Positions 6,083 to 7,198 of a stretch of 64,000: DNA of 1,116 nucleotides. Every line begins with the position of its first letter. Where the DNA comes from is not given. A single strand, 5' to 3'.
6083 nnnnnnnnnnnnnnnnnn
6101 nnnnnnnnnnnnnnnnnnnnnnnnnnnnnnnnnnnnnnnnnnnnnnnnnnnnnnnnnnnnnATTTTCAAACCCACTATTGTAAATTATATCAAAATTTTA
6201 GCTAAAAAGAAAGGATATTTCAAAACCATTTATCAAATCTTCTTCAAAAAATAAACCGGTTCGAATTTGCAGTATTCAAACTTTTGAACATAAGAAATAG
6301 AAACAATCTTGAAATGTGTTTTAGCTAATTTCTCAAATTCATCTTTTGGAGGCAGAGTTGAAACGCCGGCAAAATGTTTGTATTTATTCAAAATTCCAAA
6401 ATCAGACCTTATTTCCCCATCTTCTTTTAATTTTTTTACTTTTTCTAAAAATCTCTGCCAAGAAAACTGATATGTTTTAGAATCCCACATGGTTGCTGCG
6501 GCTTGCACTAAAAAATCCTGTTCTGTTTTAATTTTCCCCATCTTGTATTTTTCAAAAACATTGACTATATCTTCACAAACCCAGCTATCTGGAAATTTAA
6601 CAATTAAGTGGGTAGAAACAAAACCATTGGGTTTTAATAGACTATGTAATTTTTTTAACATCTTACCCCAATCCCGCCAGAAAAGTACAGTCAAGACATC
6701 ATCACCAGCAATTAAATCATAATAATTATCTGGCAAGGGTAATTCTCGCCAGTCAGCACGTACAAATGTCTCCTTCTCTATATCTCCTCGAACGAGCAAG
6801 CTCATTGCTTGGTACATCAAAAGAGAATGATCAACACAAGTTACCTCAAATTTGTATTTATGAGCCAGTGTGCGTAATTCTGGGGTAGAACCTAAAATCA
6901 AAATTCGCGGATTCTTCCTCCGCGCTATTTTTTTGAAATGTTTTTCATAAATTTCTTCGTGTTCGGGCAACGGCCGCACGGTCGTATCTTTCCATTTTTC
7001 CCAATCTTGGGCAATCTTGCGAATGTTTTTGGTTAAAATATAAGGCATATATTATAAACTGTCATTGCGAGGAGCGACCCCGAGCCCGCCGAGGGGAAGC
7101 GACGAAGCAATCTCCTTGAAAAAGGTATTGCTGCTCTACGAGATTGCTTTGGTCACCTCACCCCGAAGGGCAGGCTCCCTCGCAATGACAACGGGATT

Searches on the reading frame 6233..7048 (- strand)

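Call 3: search_protein_families(library=pfam, proteins=[window:6233-7048:-], max_evalue=1)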
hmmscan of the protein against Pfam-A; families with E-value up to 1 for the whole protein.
window:6233-7048:- (271 aa): 7 families
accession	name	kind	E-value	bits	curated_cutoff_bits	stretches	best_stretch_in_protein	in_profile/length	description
PF13649.12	Methyltransf_25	-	3.7e-09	37.6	27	1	58-142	12-97/97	Methyltransferase domain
PF08241.18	Methyltransf_11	-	1.2e-08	35.9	21.2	1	58-144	11-93/95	Methyltransferase domain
PF08242.18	Methyltransf_12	-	0.00011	23.3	30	1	65-143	19-97/98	Methyltransferase domain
PF13847.12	Methyltransf_31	-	0.0024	18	27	1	91-171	54-130/145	Methyltransferase domain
PF08675.17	RNA_bind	-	0.065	13.7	27.9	1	149-173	13-37/79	RNA binding domain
PF13489.12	Methyltransf_23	-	0.1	12.7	27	1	82-144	60-114/164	Methyltransferase domain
PF14225.11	MOR2-PAG1_C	-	0.11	12.6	25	1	142-189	123-170/252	Cell morphogenesis C-terminal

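Call 4: search_protein_families(library=ncbifam, proteins=[window:6233-7048:-], max_evalue=1)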
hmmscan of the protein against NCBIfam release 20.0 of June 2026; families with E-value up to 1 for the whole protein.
window:6233-7048:- (271 aa): 9 families
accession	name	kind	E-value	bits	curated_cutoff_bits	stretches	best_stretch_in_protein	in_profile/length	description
TIGR02072.1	BioC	equivalog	0.00022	21.1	184.95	1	59-145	50-131/244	malonyl-ACP O-methyltransferase BioC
NF001240.0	PRK00216.1-1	equivalog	0.00076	18.6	378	1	69-170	93-188/251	bifunctional demethylmenaquinone methyltransferase/2-methoxy-6-polyprenyl-1,4-benzoquinol methylase UbiE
NF045667.1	MTase_DVU1556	equivalog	0.0017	17.8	155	1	58-144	37-117/213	DVU_1556 family methyltransferase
NF047649.1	MTase_UXPK_star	exception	0.0026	16.8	460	1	73-144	109-179/283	methyltransferase/UXPK-star double selenoprotein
NF041537.1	ArsM_AhpD_UU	exception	0.0045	15.8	510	1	77-144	113-178/345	arsenite methyltransferase/AhpD domain selenoprotein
TIGR01934.1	MenG_MenH_UbiE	subfamily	0.021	14.1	158.35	1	38-167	32-161/223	ubiquinone/menaquinone biosynthesis methyltransferase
NF040539.1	AST_met_ArsM_2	exception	0.093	12.6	240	1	91-220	110-238/262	putative arsinothricin biosynthesis methyltransferase ArsM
NF043040.1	corrin_prot_MT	hypoth_equivalog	0.13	11.7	180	1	31-144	28-145/216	corrinoid protein-associated methyltransferase CpaM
NF009402.0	PRK12767.1-1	equivalog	0.17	10.6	218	1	29-66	56-94/329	carbamoyl phosphate synthase-like protein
